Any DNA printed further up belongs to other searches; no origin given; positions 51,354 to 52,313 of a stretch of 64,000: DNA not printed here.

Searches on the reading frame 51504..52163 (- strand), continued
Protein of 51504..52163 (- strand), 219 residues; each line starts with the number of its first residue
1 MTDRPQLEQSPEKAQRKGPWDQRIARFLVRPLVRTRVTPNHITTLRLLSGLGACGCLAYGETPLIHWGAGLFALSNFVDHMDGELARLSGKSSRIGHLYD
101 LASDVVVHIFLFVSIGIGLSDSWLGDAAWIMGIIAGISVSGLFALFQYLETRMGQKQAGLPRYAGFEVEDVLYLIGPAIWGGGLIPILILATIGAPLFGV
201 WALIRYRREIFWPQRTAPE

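Call 60: predict_structure(alignment_id=A1)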
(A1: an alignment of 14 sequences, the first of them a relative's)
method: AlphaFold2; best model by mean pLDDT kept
length: 219 residues; sequences in the alignment: 14
mean_pLDDT: 82.5   pTM: 0.77
mean pLDDT of the five models: 82.5, 81.2, 81.1, 79.6, 78.8
residues with pLDDT >= 90: 116; 70-90: 59; 50-70: 20; < 50: 24
segments of 3 or more residues with pLDDT < 50: 1-15, 163-166, 217-219
pLDDT, mean of each block of 10 residues (from residue 1): 36 54 89 94 96 96 93 92 90 88 93 96 94 96 85 63 52 78 92 91 85 61
secondary structure, 60 per line:
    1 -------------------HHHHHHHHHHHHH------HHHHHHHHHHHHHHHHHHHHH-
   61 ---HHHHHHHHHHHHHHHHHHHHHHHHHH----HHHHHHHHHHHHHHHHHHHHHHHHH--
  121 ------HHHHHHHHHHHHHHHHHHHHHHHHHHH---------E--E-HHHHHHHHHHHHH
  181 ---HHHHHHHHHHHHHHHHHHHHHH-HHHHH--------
elements in order: H20-32 H39-59 H64-89 H94-118 H127-153 H168-180 H184-205 H207-211

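Call 63: search_protein_representatives(alignment_id=A1)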
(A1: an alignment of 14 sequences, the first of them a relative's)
Query: 14 sequences, 219 profile positions. Proteins with E-value up to 0.001 (for the whole library): 11657; up to 1e-10: 2105; up to 1e-30: 173. The best 150 are listed.
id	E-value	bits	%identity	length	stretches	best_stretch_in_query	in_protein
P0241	3.6e-126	435.1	-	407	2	18-212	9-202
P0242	2.8e-80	285.0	-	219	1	9-215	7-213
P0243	2.2e-77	275.6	-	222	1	10-213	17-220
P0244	2.6e-76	272.1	-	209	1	17-215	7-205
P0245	3.0e-76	271.9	-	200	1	12-208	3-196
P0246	8.6e-71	254.0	-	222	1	11-215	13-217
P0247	2.5e-69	249.2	-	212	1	13-210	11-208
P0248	6.5e-68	244.6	-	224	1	12-211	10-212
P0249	2.4e-67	242.8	-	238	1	12-215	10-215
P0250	6.6e-67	241.3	-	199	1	23-208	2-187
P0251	8.0e-67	241.0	-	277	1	8-209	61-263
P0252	4.3e-64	232.1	-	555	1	18-215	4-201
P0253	4.8e-62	225.4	-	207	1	59-209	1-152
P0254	1.7e-59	217.1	-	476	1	28-212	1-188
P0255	9.1e-59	214.7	-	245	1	7-213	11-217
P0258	9.9e-58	211.3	-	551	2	17-215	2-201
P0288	1.7e-48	181.1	-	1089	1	17-210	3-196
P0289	2.7e-48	180.5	-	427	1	14-210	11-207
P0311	2.7e-44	167.4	-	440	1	16-210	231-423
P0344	1.3e-38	148.8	-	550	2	11-209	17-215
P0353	2.8e-37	144.5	-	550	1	13-203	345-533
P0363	1.6e-36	142.0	-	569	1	17-203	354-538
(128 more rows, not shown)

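Call 64: fold_search(model_id=the predicted structure, library=pdb)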
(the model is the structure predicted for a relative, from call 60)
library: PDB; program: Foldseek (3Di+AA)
matches with E <= 10: 202; with E <= 0.001: 4
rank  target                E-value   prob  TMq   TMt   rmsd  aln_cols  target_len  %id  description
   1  4o6m_B                5.0e-05  1.00  0.64  0.43   4.1       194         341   22  Structure of AF2299, a CDP-alcohol phosphotransferase (CMP-bound) (released 2014-05-14)
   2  4o6n_A                7.5e-05  1.00  0.72  0.49   3.1       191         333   19  Structure of AF2299, a CDP-alcohol phosphotransferase (CDP-bound) (released 2014-05-14)
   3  4o6m_A                9.8e-05  1.00  0.73  0.50   3.0       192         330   20  Structure of AF2299, a CDP-alcohol phosphotransferase (CMP-bound) (released 2014-05-14)
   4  4q7c_A                1.1e-04  1.00  0.72  0.49   3.3       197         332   20  Structure of AF2299, a CDP-alcohol phosphotransferase (released 2014-05-28)
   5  6h5a_A                1.7e-03  1.00  0.59  0.62   6.4       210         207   21  Crystal structure of Mycobacterium tuberculosis phosphatidylinositol phosphate synthase (PgsA1) in complex with mangan (released 2019-05-15)
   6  6wmv_A                2.0e-03  1.00  0.63  0.43   5.3       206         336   19  Structure of a phosphatidylinositol-phosphate synthase (PIPS) from Mycobacterium kansasii with evidence of substrate b (released 2020-05-27)
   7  6h59_B                2.0e-03  1.00  0.58  0.64   6.0       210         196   19  Crystal structure of Mycobacterium tuberculosis phosphatidylinositol phosphate synthase (PgsA1) with CDP-DAG bound (released 2019-05-15)
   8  6wm5_A                2.3e-03  1.00  0.62  0.43   5.5       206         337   20  Structure of a phosphatidylinositol-phosphate synthase (PIPS) from Mycobacterium kansasii (released 2020-05-27)
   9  6h59_A                2.3e-03  1.00  0.57  0.62   5.9       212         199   19  Crystal structure of Mycobacterium tuberculosis phosphatidylinositol phosphate synthase (PgsA1) with CDP-DAG bound (released 2019-05-15)
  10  5d92_C                3.2e-03  1.00  0.59  0.41   5.3       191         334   20  Structure of a phosphatidylinositolphosphate (PIP) synthase from Renibacterium Salmoninarum (released 2015-11-04)
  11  5d92_A                3.5e-03  1.00  0.60  0.41   5.6       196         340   20  Structure of a phosphatidylinositolphosphate (PIP) synthase from Renibacterium Salmoninarum (released 2015-11-04)
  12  5d91                  3.6e-03  1.00  0.58  0.41   5.7       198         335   19  Structure of a phosphatidylinositolphosphate (PIP) synthase from Renibacterium Salmoninarum (released 2015-11-11)
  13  6h5a_B                3.8e-03  1.00  0.52  0.54   6.4       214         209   20  Crystal structure of Mycobacterium tuberculosis phosphatidylinositol phosphate synthase (PgsA1) in complex with mangan (released 2019-05-15)
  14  4mnd                  4.0e-03  1.00  0.66  0.37   3.8       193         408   20  Crystal structure of Archaeoglobus fulgidus IPCT-DIPPS bifunctional membrane protein (released 2014-07-02)
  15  6wmv_C                4.2e-03  1.00  0.62  0.43   5.4       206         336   19  Structure of a phosphatidylinositol-phosphate synthase (PIPS) from Mycobacterium kansasii with evidence of substrate b (released 2020-05-27)
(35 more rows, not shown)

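Call 65: search_protein_families(library=pfam, proteins=[P0241, P0252, P0254, P0258, P0288, P0289, P0311, P0344, P0353, P0363], max_evalue=0.000001)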
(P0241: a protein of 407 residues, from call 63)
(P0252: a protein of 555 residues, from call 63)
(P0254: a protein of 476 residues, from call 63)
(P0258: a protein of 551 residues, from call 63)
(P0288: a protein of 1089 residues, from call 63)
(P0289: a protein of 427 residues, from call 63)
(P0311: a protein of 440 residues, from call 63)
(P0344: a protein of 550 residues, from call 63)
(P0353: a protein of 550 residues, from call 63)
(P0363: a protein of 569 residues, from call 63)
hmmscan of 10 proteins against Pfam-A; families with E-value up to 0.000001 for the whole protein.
P0241 (407 aa): 1 family
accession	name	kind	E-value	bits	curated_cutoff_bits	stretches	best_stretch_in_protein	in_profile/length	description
PF01066.26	CDP-OH_P_transf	-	1.7e-21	77.6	22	2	28-137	2-109/152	CDP-alcohol phosphatidyltransferase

P0252 (555 aa): 2 families
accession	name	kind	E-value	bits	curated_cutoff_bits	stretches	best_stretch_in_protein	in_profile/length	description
PF12804.13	NTP_transf_3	-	6e-15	56.2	27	1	267-395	1-116/160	MobA-like NTP transferase domain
PF01066.26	CDP-OH_P_transf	-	2.2e-12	48.1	22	1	24-126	3-100/152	CDP-alcohol phosphatidyltransferase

P0254 (476 aa): 2 families
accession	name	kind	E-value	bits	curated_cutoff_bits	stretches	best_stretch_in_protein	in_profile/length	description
PF23169.1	HalD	-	1.7e-12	47.7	26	1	259-363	16-126/228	Halogenase D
PF01066.26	CDP-OH_P_transf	-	3.6e-11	44.1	22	1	11-131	3-110/152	CDP-alcohol phosphatidyltransferase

P0258 (551 aa): 2 families
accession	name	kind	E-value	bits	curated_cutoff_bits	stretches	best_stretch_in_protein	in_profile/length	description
PF03706.18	LPG_synthase_TM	-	2.8e-26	93.1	33.4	1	226-519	2-297/302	Lysylphosphatidylglycerol synthase TM region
PF01066.26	CDP-OH_P_transf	-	6.1e-11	43.4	22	1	23-132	3-108/152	CDP-alcohol phosphatidyltransferase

P0288 (1089 aa): 2 families
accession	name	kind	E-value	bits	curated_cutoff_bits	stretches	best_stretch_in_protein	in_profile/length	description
PF03176.21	MMPL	-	3.1e-26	92.6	20.5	2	436-629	108-304/333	MMPL family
PF01066.26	CDP-OH_P_transf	-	1.4e-13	51.9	22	1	24-133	3-109/152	CDP-alcohol phosphatidyltransferase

P0289 (427 aa): 2 families
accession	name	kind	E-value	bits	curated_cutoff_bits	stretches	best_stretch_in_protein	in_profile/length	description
PF02630.20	SCO1-SenC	-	8.5e-38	129.8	22.8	1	264-398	2-133/134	SCO1/SenC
PF01066.26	CDP-OH_P_transf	-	1.7e-12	48.4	22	1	35-157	3-116/152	CDP-alcohol phosphatidyltransferase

P0311 (440 aa): 2 families
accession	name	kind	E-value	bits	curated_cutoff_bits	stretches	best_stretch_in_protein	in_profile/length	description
PF03706.18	LPG_synthase_TM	-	2.7e-13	50.5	33.4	1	2-197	102-297/302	Lysylphosphatidylglycerol synthase TM region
PF01066.26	CDP-OH_P_transf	-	1.3e-12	48.8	22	1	253-378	3-118/152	CDP-alcohol phosphatidyltransferase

P0344 (550 aa): 2 families
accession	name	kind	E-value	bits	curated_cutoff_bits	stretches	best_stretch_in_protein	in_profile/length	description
PF03706.18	LPG_synthase_TM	-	1.6e-29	103.8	33.4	1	232-528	4-295/302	Lysylphosphatidylglycerol synthase TM region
PF01066.26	CDP-OH_P_transf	-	4.5e-13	50.3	22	1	44-158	3-115/152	CDP-alcohol phosphatidyltransferase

P0353 (550 aa): 2 families
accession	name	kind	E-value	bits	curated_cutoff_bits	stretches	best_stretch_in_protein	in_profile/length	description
PF03706.18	LPG_synthase_TM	-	8.1e-23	81.8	33.4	1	20-312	1-297/302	Lysylphosphatidylglycerol synthase TM region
PF01066.26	CDP-OH_P_transf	-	5.4e-16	59.8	22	1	370-487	3-110/152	CDP-alcohol phosphatidyltransferase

P0363 (569 aa): 2 families
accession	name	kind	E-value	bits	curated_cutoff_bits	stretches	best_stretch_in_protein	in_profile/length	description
PF03706.18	LPG_synthase_TM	-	2.7e-23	83.3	33.4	1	25-320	3-298/302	Lysylphosphatidylglycerol synthase TM region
PF01066.26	CDP-OH_P_transf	-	2.6e-10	41.3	22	1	375-486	3-109/152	CDP-alcohol phosphatidyltransferase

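Call 66: search_protein_families(library=ncbifam, proteins=[P0288, P0258, P0353, P0344, P0311], max_evalue=1e-12)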
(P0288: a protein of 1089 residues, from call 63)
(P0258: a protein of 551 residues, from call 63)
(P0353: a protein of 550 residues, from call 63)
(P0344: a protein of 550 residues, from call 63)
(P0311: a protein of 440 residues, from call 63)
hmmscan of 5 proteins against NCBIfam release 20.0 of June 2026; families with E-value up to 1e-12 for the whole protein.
P0288 (1089 aa): 5 families
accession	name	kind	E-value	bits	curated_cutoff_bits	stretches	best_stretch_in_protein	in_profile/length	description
TIGR03480.1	HpnN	hypoth_equivalog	4.8e-242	805.6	751.85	1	202-1085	2-858/862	hopanoid biosynthesis associated RND transporter like protein HpnN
NF052374.1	HopndTporHpnN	equivalog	2.6e-184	614.7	1100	1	210-997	12-788/858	hopanoid transporter HpnN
NF045600.2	BstA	equivalog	1.1e-49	169.2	1400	2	210-752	13-566/903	sterol transporter cytoplasmic membrane protein BstA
TIGR00921.1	2A067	subfamily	1.3e-34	119.3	351.9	2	900-1086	171-346/733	hydrophobe/amphiphile efflux-3 (HAE3) family transporter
TIGR00833.1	actII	subfamily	2.6e-24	85.6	874.7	0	452-701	152-406/910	MMPL family RND transporter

P0258 (551 aa): 1 family
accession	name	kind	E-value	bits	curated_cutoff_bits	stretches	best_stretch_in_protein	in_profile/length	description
TIGR03476.1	HpnL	subfamily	9.1e-100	334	195.65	1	225-529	9-316/318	putative membrane protein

P0353 (550 aa): 1 family
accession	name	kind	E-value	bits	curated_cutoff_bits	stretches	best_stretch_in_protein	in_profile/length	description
TIGR03476.1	HpnL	subfamily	2.4e-77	260.4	195.65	1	19-324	8-318/318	putative membrane protein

P0344 (550 aa): 1 family
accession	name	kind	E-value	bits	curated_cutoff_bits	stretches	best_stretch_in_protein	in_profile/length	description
TIGR03476.1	HpnL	subfamily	9.4e-35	120.4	195.65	1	230-541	6-315/318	putative membrane protein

P0311 (440 aa): 1 family
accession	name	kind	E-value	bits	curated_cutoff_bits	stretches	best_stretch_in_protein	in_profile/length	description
TIGR03476.1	HpnL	subfamily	9.3e-53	179.6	195.65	1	2-209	104-318/318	putative membrane protein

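Call 67: find_encoding_contigs(protein=P0288, flank=8000, max_places=2)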
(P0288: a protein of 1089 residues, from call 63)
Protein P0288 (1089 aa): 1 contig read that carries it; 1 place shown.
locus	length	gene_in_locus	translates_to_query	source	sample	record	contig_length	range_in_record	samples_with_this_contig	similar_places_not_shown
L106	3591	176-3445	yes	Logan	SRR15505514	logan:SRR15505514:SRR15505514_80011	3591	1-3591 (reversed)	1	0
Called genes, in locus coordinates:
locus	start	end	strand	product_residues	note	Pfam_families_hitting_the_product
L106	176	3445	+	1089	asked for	PF01066:CDP-OH_P_transf, PF03176:MMPL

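Call 68: find_encoding_contigs(protein=P0252, flank=8000, max_places=2)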
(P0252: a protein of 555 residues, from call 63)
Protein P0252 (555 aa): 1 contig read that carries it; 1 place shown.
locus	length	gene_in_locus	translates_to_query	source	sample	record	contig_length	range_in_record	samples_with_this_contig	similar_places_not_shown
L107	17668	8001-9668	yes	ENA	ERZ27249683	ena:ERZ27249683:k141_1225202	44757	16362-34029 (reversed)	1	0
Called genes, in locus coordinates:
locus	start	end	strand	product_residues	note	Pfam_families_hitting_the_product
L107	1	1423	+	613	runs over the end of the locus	PF14522:Cytochrome_C7 (faint), PF22113:Mtrc-MtrF_II-IV_dom (faint)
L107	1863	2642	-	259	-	PF04199:Cyclase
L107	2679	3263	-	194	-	PF02775:TPP_enzyme_C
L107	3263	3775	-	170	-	PF02776:TPP_enzyme_N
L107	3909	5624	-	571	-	PF01425:Amidase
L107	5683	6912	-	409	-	PF00209:SNF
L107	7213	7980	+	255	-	PF05721:PhyH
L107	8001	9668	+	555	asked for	PF01066:CDP-OH_P_transf, PF12804:NTP_transf_3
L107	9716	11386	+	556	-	PF13714:PEP_mutase, PF12804:NTP_transf_3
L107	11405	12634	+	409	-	PF02776:TPP_enzyme_N, PF02775:TPP_enzyme_C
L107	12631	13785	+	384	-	PF00266:Aminotran_5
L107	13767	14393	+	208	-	PF05494:MlaC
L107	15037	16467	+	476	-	PF01704:UDPGP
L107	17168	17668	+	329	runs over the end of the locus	-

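Call 69: search_protein_families(library=ncbifam, proteins=[L107:13767-14393:+], max_evalue=1e-20)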
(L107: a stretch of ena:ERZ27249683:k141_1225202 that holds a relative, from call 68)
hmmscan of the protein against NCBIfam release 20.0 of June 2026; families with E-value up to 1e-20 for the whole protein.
L107:13767-14393:+ (208 aa): 1 family
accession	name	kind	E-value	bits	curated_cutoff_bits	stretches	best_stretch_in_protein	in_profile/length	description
TIGR03481.1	HpnM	hypoth_equivalog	1.6e-67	226.7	160.1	1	7-203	3-199/200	hopanoid biosynthesis associated membrane protein HpnM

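Call 79: search_protein_families(library=ncbifam, proteins=[L035:6201-7868:+, L035:8108-8911:+, L035:9056-9910:+, L035:10647-11405:+], max_evalue=1e-10)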
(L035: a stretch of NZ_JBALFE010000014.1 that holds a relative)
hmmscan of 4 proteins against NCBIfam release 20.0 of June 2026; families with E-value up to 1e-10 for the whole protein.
L035:6201-7868:+ (555 aa): 8 families
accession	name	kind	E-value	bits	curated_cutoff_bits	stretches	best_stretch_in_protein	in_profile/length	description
TIGR04479.1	bcpD_PhpK_rSAM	subfamily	2.1e-21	75.9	600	1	211-407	243-432/504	PhpK family radical SAM P-methyltransferase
TIGR04072.2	rSAM_ladder_B12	equivalog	1.6e-17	63.3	360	1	122-416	88-382/443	lipid biosynthesis B12-binding/radical SAM protein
TIGR03471.1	HpnJ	equivalog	2.8e-16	59.5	577.6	1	212-417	200-398/472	hopanoid biosynthesis associated radical SAM protein HpnJ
TIGR04013.1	B12_SAM_MJ_1487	hypoth_equivalog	1.7e-14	53.5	251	1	96-255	37-197/382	TIGR04013 family B12-binding domain/radical SAM domain-containing protein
TIGR04014.1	B12_SAM_MJ_0865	equivalog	7.4e-14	51.4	360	1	107-404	41-356/434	methyl-coenzyme M reductase glutamine C-methyltransferase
NF050148.1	rSAM_ApyD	equivalog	3.3e-13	48.9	750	1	191-405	179-392/645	RiPP biosynthesis radical SAM protein ApyD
TIGR02026.1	BchE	equivalog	1.1e-11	44.3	481.35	1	210-426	195-406/497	magnesium-protoporphyrin IX monomethyl ester anaerobic oxidative cyclase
TIGR04367.1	HpnR_B12_rSAM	equivalog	3.1e-11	42.5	650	1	210-404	187-371/490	hopanoid C-3 methylase HpnR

L035:8108-8911:+ (267 aa): 183 families (the best 25 are shown)
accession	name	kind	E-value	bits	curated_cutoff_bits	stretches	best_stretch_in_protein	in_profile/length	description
NF040690.1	mycolate_SDR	equivalog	5.2e-43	147.3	380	1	7-253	8-254/265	mycolate reductase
NF004514.1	PRK05855.1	equivalog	9.8e-36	123.4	455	1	8-220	314-525/578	SDR family oxidoreductase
NF005878.0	PRK07825.1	subfamily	3.8e-34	118.3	287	1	3-260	5-253/278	short chain dehydrogenase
NF004825.0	PRK06181.1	equivalog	4.9e-33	114.5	215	1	4-248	3-252/268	SDR family oxidoreductase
NF004823.0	PRK06179.1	subfamily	5.5e-31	108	310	1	7-207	5-197/271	oxidoreductase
NF005559.1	PRK07231.1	subfamily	2.6e-30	105.8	215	1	8-199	5-196/249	glucose 1-dehydrogenase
NF005672.0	PRK07454.1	equivalog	4.3e-30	104.7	234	1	7-195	6-194/241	SDR family oxidoreductase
NF006776.0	PRK09291.1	equivalog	1.1e-29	103.8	265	1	11-217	6-205/257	SDR family oxidoreductase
NF038213.1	SDR_TniO_fam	equivalog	1.1e-29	103.6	300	1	9-206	4-209/249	SDR family oxidoreductase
NF009466.0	PRK12826.1-2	subfamily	1.7e-29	103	222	1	9-202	5-200/248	3-oxoacyl-ACP reductase FabG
TIGR01830.1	3oxo_ACP_reduc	equivalog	7.9e-29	101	297.75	1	10-193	1-185/239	3-oxoacyl-[acyl-carrier-protein] reductase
NF005075.0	PRK06500.1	equivalog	2.8e-28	99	336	1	9-206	8-200/249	SDR family oxidoreductase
NF047420.2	EF_P_mod_YmfI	equivalog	3.7e-28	98.9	238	1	10-202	2-191/236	elongation factor P 5-aminopentanone reductase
NF005881.0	PRK07832.1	equivalog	4.2e-28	98.4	296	1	8-199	10-203/287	SDR family oxidoreductase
NF006080.0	PRK08226.1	equivalog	1.3e-27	96.9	356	1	5-193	4-192/263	SDR family oxidoreductase UcpA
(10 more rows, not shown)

L035:9056-9910:+ (284 aa): 3 families
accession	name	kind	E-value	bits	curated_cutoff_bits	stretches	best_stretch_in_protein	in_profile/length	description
NF045699.1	AHLLactAiiA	equivalog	5.6e-16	58.5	375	1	25-215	27-200/251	quorum-quenching N-acyl homoserine lactonase AiiA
NF047925.1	pyridox_lacton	equivalog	2.1e-15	57.2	325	1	30-273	33-262/268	4-pyridoxolactonase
NF045700.1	AHLLactAttM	equivalog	1.2e-14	54.5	390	1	36-271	37-253/257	AttM family quorum-quenching N-acyl homoserine lactonase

L035:10647-11405:+ (252 aa): 0 families
